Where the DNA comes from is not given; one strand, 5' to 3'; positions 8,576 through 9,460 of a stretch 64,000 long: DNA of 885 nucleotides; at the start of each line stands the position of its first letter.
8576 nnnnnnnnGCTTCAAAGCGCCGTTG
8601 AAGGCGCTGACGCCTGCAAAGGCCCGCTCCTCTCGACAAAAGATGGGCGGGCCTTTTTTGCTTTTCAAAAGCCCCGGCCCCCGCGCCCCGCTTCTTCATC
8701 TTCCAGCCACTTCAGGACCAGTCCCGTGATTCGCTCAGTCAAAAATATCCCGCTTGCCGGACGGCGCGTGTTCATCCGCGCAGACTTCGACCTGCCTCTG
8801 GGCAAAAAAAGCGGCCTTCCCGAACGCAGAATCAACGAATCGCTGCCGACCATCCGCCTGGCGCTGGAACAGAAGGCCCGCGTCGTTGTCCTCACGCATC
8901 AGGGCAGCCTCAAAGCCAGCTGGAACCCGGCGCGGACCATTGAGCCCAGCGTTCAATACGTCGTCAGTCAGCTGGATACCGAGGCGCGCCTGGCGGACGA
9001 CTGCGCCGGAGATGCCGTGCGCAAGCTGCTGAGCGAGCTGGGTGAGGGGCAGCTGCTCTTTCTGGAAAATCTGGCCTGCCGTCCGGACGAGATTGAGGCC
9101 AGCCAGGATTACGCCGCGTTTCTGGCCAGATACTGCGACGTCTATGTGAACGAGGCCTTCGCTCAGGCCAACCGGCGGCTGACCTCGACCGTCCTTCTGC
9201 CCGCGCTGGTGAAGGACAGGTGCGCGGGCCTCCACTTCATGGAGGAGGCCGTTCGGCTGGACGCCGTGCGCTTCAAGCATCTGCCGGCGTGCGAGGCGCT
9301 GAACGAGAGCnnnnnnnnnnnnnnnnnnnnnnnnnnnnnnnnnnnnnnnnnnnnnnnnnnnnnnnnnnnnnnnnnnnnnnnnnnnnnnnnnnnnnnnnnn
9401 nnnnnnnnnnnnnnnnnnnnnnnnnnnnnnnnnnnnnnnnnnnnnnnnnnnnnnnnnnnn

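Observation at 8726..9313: Truncated, degenerate phosphoglycerate kinase N-domain ORF in the canonical gap-pgk position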

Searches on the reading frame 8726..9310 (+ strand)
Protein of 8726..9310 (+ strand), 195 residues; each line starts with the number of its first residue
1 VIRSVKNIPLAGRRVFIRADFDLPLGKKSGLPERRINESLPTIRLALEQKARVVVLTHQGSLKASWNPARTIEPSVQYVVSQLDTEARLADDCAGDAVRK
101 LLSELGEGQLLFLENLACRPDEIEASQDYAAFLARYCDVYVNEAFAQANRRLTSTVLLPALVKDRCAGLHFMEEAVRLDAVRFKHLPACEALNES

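Call 3: search_protein_families(library=pfam, proteins=[window:8726-9310:+], max_evalue=1)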
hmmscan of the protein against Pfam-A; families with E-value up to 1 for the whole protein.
window:8726-9310:+ (195 aa): 1 family
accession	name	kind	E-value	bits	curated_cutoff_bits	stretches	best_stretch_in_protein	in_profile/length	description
PF00162.24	PGK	-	3.1e-36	125.6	27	1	5-179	1-174/379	Phosphoglycerate kinase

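Call 4: search_protein_families(library=ncbifam, proteins=[window:8726-9310:+], max_evalue=1)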
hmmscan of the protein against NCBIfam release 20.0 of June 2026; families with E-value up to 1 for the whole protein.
window:8726-9310:+ (195 aa): 1 family
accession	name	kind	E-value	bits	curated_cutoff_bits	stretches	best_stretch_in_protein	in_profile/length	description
NF010569.0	PRK13962.1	equivalog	7.3e-35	120.3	883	1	2-169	3-170/645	bifunctional phosphoglycerate kinase/triosephosphate isomerase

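Call 5: search_solved_structures(query=window:8726-9310:+, max_evalue=1, show_alignments=2)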
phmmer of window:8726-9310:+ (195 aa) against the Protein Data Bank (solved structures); distinct sequences matched with E-value up to 1: 48.
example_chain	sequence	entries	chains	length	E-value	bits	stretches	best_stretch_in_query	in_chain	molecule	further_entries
1vpe_A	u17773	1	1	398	1.3e-25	93.5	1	4-169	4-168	PHOSPHOGLYCERATE KINASE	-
7zy7_A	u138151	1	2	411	4.1e-21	78.9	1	8-180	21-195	Phosphoglycerate kinase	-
1zmr_A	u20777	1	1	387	6e-20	75.1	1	6-171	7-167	Phosphoglycerate kinase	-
3uwd_A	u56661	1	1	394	1.4e-19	73.9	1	3-158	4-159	Phosphoglycerate kinase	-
1php_A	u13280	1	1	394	1.8e-19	73.6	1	3-156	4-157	3-PHOSPHOGLYCERATE KINASE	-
3q3v_A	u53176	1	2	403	2.6e-19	73.1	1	3-172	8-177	Phosphoglycerate kinase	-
4ng4_A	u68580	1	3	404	4.2e-18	69.1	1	4-178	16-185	Phosphoglycerate kinase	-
4dg5_A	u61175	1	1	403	1.8e-17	67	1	5-169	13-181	Phosphoglycerate kinase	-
5bt8_A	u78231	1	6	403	1.9e-16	63.7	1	6-159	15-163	Phosphoglycerate kinase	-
1qpg_A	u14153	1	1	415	7.7e-16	61.7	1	4-168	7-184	3-PHOSPHOGLYCERATE KINASE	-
3pgk_A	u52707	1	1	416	1.1e-15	61.3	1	4-168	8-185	PHOSPHOGLYCERATE KINASE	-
3zlb_A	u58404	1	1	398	3.2e-14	56.5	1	4-175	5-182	PHOSPHOGLYCERATE KINASE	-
1v6s_A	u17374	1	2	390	3.7e-14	56.2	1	4-177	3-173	Phosphoglycerate kinase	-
6hxe_A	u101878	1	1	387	5.9e-14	55.6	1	5-169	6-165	Phosphoglycerate kinase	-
6i06_A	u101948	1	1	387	5.9e-14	55.6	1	5-169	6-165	Phosphoglycerate kinase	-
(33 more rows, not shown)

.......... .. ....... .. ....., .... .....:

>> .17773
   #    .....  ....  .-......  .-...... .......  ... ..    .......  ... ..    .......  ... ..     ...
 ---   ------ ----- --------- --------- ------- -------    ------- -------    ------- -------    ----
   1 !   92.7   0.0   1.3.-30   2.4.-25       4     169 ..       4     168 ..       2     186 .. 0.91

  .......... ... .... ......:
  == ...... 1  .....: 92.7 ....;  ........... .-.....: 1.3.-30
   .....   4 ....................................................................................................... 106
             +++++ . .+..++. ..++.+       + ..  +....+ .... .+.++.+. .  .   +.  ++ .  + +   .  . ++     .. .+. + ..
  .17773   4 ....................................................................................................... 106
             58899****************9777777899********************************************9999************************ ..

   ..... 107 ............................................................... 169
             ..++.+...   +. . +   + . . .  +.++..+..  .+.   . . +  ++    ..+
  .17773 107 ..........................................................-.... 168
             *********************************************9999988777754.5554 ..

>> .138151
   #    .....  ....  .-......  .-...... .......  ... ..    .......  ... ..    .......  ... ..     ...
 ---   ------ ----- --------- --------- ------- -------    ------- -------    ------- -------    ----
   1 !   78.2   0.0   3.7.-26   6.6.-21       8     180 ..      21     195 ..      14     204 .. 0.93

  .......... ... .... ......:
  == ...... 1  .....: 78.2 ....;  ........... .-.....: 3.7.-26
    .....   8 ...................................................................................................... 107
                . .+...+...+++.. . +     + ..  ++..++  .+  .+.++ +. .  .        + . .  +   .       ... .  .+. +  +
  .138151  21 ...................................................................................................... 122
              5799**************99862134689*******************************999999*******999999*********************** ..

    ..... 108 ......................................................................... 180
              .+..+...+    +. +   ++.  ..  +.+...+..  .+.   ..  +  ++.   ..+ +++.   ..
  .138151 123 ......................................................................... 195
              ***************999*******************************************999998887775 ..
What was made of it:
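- On Phosphoglycerate kinase (PF00162; functional enzyme): PDB phmmer E=1.3e-25 (call 5).
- Checked: The best solved structure by sequence is T. maritima PGK 1vpe, E=1.3e-25, residues 4-168 (call 5).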

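Call 6: find_homologous_proteins(query=window:8726-9310:+)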
Query window:8726-9310:+ (195 aa): 9 proteins with E <= 0.001 among 600 candidates.
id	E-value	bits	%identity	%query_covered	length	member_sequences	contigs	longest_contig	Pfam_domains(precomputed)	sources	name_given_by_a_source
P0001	2.4e-121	420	99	100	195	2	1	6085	PF00162.25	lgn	-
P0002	1.8e-105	369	86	100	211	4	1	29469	PF00162.25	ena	-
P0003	1.2e-75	271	65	100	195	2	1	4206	PF00162.25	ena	-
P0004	8.2e-74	265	65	99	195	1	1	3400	PF00162.25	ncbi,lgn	-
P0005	2.3e-69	251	62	99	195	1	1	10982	PF00162.25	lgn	-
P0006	6.5e-68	246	62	98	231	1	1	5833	PF00162.25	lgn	-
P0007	7.7e-67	243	61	98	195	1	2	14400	PF00162.25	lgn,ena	-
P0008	5.4e-65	237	59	99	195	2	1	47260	PF00162.25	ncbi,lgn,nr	ncbi:MAG: phosphoglycerate kinase [Myxococcales bacterium]|nr:phosphoglycerate kinase [Myxococcales 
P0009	3.8e-64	234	58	99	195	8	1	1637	PF00162.25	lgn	-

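Call 8: find_encoding_contigs(protein=P0008, flank=10000, max_places=3)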
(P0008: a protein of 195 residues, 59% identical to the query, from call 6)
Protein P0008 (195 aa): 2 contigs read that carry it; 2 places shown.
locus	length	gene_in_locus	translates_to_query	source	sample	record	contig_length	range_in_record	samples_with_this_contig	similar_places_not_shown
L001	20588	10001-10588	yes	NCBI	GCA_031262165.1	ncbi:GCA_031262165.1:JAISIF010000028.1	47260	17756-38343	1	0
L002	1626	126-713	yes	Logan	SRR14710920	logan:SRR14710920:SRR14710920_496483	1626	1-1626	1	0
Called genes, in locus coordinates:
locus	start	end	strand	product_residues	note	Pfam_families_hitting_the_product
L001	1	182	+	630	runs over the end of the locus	-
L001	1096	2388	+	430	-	-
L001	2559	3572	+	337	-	-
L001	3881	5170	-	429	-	PF00902:TatC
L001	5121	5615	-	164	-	PF02416:TatA_B_E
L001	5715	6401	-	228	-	-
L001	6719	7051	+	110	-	-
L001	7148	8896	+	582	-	PF00498:FHA, PF16697:Yop-YscD_cpl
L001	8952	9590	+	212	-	-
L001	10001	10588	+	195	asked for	PF00162:PGK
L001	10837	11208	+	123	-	PF04076:BOF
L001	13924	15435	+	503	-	PF00221:Lyase_aromatic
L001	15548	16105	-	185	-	-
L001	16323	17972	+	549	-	PF02878:PGM_PMM_I, PF02879:PGM_PMM_II, PF02880:PGM_PMM_III, PF00408:PGM_PMM_IV (weak)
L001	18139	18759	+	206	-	PF09335:VTT_dom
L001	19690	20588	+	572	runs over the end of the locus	PF07690:MFS_1, PF00854:PTR2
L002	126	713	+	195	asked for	PF00162:PGK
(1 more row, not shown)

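Call 14: find_encoding_contigs(protein=P0002, flank=10000, max_places=2)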
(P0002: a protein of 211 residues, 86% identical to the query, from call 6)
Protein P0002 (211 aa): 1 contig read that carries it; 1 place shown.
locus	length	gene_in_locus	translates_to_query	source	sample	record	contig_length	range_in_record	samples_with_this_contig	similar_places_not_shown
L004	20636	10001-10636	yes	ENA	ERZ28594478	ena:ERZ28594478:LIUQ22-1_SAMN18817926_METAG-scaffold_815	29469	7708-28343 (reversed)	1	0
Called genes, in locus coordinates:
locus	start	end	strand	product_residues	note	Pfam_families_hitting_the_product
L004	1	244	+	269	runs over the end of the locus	-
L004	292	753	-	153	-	-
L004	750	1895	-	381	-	PF04055:Radical_SAM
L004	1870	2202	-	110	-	PF13490:zf-HC2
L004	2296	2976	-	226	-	PF04542:Sigma70_r2, PF08281:Sigma70_r4_2, PF04545:Sigma70_r4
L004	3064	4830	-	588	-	PF16697:Yop-YscD_cpl, PF00498:FHA, PF16697:Yop-YscD_cpl, PF00498:FHA, PF13428:TPR_14 (faint), PF14559:TPR_19 (faint)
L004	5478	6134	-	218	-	-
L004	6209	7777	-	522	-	PF00221:Lyase_aromatic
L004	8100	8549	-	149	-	-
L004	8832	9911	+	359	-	PF00044:Gp_dh_N, PF02800:Gp_dh_C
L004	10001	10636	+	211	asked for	PF00162:PGK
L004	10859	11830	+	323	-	PF01551:Peptidase_M23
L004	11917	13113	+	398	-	PF07075:NamZ_N, PF20732:NamZ_C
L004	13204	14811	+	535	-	-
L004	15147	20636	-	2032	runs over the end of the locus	-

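Call 15: find_encoding_contigs(protein=P0007, flank=10000, max_places=2)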
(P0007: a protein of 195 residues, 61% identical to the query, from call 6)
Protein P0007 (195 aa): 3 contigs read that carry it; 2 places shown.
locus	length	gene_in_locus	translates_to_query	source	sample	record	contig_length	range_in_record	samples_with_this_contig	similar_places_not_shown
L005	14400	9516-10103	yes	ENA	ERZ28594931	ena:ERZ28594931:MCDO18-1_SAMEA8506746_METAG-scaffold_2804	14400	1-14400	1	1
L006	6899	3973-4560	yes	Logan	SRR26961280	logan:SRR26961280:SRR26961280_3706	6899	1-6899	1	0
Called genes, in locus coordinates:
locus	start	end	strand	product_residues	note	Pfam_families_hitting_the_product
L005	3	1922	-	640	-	?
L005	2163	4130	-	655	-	-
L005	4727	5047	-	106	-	-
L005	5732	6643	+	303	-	-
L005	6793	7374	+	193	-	PF13263:PHP_C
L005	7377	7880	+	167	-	PF13581:HATPase_c_2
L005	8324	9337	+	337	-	PF00044:Gp_dh_N, PF02800:Gp_dh_C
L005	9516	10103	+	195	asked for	PF00162:PGK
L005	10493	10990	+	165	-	PF02559:CarD_TRCF_RID, PF21095:CarD_C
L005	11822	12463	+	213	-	-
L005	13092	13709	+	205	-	PF09685:MamF_MmsF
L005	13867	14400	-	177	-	?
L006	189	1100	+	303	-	-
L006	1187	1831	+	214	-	PF13263:PHP_C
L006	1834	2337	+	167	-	PF13581:HATPase_c_2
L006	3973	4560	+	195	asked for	PF00162:PGK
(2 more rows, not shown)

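Call 16: find_encoding_contigs(protein=P0005, flank=10000, max_places=2)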
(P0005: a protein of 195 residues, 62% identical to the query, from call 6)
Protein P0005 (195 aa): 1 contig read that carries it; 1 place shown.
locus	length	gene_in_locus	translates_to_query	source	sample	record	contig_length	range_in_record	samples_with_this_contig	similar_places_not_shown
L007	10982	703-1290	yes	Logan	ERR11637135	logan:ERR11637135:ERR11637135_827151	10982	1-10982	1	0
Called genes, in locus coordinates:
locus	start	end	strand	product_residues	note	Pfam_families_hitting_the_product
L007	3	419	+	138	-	?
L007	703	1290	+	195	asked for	PF00162:PGK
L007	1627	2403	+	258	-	PF01618:MotA_ExbB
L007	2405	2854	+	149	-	PF02472:ExbD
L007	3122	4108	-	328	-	-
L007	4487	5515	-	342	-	PF02559:CarD_TRCF_RID, PF21095:CarD_C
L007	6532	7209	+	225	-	-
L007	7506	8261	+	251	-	-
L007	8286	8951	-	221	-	-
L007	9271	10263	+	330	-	PF01503:PRA-PH (faint), PF03819:MazG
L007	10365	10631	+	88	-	PF01649:Ribosomal_S20p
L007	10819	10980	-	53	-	?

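Call 25: find_encoding_contigs(protein=P0004, flank=5000, max_places=2)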
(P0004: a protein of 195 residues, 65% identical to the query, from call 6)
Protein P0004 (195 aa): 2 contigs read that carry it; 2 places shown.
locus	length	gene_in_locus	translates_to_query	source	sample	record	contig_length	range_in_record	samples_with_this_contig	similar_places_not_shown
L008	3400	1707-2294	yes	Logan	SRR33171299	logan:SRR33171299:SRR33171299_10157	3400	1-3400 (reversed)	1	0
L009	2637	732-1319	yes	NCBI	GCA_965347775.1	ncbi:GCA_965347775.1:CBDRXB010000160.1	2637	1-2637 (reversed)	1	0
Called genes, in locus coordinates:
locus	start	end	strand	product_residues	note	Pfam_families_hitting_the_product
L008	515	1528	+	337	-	PF00044:Gp_dh_N, PF02800:Gp_dh_C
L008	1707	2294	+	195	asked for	PF00162:PGK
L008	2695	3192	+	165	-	PF02559:CarD_TRCF_RID, PF21095:CarD_C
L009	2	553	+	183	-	?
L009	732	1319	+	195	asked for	PF00162:PGK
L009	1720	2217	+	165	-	PF02559:CarD_TRCF_RID, PF21095:CarD_C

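Call 26: find_encoding_contigs(protein=P0003, flank=5000, max_places=2)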
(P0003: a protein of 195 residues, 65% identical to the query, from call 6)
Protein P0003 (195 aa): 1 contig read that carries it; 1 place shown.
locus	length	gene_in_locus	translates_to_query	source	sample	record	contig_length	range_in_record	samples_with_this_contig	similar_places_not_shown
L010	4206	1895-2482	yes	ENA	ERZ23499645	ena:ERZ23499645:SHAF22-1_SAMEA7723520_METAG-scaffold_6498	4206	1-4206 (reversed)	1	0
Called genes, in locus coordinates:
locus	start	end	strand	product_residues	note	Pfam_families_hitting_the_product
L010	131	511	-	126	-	PF14237:GYF_2 (weak)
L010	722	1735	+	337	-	PF00044:Gp_dh_N, PF02800:Gp_dh_C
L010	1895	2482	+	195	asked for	PF00162:PGK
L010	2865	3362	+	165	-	PF02559:CarD_TRCF_RID, PF21095:CarD_C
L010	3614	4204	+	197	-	?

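Call 27: find_encoding_contigs(protein=P0006, flank=6000, max_places=2)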
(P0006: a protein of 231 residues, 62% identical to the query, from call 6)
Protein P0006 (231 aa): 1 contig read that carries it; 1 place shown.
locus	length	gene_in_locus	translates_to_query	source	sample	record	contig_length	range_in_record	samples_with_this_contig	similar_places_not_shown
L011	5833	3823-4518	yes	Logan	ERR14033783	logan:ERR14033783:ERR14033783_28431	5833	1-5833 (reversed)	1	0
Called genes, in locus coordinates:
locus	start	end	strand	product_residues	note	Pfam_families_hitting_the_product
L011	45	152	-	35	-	-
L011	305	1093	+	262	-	-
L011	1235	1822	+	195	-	PF13263:PHP_C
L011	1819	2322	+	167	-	PF13581:HATPase_c_2 (weak)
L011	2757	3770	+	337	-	PF00044:Gp_dh_N, PF02800:Gp_dh_C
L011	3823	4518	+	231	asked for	PF00162:PGK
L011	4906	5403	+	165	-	PF02559:CarD_TRCF_RID, PF21095:CarD_C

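Call 29: predict_structure(alignment_id=A1)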
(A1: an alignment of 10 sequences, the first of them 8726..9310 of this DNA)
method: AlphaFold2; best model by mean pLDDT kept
length: 195 residues; sequences in the alignment: 10
mean_pLDDT: 72.1   pTM: 0.74
mean pLDDT of the five models: 72.1, 63.8, 61.3, 61.3, 58.9
residues with pLDDT >= 90: 44; 70-90: 75; 50-70: 31; < 50: 45
segments of 3 or more residues with pLDDT < 50: 117-125, 145-153, 171-195
pLDDT, mean of each block of 10 residues (from residue 1): 71 89 76 86 91 83 57 90 93 78 93 66 59 87 52 61 72 44 41 39
secondary structure, 60 per line:
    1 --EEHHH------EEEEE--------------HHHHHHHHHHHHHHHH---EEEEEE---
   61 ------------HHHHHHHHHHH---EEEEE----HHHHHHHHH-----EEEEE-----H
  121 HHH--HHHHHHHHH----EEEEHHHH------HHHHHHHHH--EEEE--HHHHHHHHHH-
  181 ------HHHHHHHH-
elements in order: E14-18 H33-48 E52-57 H73-83 E87-91 H96-104 E110-114 H120-123 H126-134 E139-142 H143-146 H153-161 E164-167 H170-179 H187-194
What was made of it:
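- Tried and rejected: Built from 10 sequences, it had pLDDT 72 and about 40 in the tail (call 29).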

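Call 30: search_protein_representatives(alignment_id=A1)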
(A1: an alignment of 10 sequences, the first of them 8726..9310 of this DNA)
Query: 10 sequences, 194 profile positions. Proteins with E-value up to 0.001 (for the whole library): 13165; up to 1e-10: 6160; up to 1e-30: 332. The best 150 are listed.
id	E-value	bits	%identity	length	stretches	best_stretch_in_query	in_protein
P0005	5.0e-95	333.2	-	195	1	1-194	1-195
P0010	7.0e-64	231.5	-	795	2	4-181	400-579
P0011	1.5e-61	224.0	-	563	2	7-159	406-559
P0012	3.4e-58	213.0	-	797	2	3-172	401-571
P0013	7.4e-57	208.6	-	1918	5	5-155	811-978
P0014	1.9e-46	174.7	-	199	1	3-192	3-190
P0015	2.2e-46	174.4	-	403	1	2-178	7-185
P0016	2.1e-45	171.3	-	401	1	2-179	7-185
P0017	3.7e-45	170.4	-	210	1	6-187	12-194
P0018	6.9e-45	169.5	-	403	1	2-176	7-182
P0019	7.7e-45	169.4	-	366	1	1-178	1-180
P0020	2.0e-44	168.0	-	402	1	2-177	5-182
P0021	3.0e-44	167.5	-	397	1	1-188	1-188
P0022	6.2e-44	166.4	-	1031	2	8-157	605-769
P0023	1.6e-43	165.1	-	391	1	1-177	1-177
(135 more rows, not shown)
